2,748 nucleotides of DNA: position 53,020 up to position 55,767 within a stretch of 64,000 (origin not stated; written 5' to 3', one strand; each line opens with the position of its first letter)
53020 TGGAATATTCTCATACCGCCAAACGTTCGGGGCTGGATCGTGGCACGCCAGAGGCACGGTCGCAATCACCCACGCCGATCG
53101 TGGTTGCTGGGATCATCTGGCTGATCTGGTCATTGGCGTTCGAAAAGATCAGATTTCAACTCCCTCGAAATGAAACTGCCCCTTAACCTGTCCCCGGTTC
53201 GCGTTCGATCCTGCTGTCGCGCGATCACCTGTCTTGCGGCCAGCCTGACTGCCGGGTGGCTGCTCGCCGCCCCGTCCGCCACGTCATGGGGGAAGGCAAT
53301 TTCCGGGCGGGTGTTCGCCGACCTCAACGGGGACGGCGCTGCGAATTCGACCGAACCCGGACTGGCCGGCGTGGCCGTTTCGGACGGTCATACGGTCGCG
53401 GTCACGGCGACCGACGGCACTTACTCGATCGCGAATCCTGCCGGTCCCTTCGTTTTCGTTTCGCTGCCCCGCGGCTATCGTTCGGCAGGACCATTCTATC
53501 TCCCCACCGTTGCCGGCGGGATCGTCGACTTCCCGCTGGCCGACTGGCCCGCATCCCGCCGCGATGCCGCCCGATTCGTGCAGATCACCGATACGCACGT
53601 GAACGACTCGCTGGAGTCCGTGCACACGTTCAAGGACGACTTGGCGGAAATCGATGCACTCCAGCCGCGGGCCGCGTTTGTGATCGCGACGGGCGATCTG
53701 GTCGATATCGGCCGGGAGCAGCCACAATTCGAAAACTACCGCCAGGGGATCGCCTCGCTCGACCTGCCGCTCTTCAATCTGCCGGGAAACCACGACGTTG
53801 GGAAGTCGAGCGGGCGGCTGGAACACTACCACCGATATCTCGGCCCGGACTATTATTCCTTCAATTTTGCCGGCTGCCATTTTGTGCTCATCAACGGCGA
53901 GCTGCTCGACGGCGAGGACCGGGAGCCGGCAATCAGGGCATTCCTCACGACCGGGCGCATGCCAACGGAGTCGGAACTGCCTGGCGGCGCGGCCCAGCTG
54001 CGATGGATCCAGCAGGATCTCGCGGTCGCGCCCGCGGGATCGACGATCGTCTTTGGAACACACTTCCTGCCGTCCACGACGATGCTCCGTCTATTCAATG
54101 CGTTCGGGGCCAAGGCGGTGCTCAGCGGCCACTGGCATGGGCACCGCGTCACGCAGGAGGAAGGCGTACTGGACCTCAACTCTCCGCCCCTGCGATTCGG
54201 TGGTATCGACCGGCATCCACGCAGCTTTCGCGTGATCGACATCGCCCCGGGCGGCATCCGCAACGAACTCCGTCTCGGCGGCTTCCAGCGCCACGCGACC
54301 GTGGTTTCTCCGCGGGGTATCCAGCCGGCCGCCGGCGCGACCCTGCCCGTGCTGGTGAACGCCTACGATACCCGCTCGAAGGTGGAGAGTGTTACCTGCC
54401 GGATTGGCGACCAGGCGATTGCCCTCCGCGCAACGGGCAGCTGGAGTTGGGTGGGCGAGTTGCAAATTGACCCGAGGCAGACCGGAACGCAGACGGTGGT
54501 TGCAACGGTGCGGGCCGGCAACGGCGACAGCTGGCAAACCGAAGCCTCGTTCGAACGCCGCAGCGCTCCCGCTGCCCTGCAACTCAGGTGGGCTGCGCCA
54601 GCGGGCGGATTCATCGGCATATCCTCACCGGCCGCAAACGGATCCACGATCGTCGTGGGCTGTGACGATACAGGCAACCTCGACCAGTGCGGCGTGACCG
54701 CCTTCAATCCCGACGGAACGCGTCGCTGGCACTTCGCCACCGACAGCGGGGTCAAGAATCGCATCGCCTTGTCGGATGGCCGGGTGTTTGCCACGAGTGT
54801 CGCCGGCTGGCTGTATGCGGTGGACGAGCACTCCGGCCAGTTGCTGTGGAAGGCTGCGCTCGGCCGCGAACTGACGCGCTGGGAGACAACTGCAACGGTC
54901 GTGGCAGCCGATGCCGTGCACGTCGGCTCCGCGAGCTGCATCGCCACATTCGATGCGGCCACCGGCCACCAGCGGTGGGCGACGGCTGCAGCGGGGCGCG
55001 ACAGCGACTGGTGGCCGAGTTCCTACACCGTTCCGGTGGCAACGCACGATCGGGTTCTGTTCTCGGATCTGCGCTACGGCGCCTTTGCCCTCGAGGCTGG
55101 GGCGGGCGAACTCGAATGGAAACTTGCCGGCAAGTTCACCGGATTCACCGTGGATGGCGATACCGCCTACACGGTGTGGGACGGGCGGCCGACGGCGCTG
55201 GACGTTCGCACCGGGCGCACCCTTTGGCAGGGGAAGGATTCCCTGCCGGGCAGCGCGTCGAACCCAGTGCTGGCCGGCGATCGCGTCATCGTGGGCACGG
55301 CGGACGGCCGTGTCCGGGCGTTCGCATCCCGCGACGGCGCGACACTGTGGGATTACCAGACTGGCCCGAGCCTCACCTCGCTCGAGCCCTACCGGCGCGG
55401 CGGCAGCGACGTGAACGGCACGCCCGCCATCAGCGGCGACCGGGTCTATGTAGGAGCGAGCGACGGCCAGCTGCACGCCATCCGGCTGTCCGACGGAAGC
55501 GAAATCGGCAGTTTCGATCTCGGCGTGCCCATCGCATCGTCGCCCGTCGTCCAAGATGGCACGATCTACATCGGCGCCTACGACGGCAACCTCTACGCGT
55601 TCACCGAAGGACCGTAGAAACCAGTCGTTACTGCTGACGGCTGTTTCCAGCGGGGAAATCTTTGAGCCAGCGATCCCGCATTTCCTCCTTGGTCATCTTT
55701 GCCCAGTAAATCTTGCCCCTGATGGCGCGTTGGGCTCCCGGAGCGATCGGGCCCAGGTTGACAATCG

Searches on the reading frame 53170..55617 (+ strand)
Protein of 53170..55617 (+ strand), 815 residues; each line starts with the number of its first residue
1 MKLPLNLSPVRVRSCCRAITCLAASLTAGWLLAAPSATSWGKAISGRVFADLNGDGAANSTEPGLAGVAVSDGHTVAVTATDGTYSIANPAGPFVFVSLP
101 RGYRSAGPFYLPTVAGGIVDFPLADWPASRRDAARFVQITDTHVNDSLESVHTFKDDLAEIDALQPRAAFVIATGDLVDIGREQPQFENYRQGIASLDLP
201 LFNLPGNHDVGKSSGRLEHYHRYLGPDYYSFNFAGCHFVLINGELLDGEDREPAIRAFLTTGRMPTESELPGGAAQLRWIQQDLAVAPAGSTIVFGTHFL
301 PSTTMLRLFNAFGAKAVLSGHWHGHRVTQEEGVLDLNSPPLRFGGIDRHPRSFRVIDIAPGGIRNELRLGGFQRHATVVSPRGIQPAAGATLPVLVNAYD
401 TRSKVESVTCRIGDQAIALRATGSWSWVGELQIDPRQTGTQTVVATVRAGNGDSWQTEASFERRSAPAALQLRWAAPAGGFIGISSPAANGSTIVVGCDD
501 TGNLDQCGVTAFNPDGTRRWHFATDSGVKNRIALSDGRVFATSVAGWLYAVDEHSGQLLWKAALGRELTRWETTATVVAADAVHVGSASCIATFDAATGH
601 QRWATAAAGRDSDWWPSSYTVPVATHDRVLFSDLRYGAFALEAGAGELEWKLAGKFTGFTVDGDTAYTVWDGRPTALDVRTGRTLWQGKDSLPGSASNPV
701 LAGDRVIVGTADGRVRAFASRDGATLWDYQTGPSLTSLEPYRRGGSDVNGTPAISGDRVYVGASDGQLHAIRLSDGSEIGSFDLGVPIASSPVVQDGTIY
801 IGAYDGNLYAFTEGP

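Call 67: search_protein_families(library=pfam, proteins=[window:53170-55617:+], max_evalue=0.00001)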
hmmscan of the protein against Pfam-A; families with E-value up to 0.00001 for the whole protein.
window:53170-55617:+ (815 aa): 5 families
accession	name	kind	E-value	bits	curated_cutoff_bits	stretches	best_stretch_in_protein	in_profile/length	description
PF13360.13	PQQ_2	-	3.2e-30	106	27.6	2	591-811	5-222/233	Outer membrane protein assembly factor BamB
PF13570.13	Beta-prop_ACSF4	-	2.7e-23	83.3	133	1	748-811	51-118/329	Beta-alanine-activating enzyme, beta-propeller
PF00149.33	Metallophos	-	6.3e-14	53.3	21.5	1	135-324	2-190/191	Calcineurin-like phosphoesterase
PF16371.11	MetallophosN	-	2.3e-08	34.6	35.6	1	60-104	5-50/77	N terminal of Calcineurin-like phosphoesterase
PF01011.28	PQQ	-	2.2e-06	27.1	26.7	0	695-782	49-140/595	Glucose/ethanol/alcohol dehydrogenase, beta-propeller domain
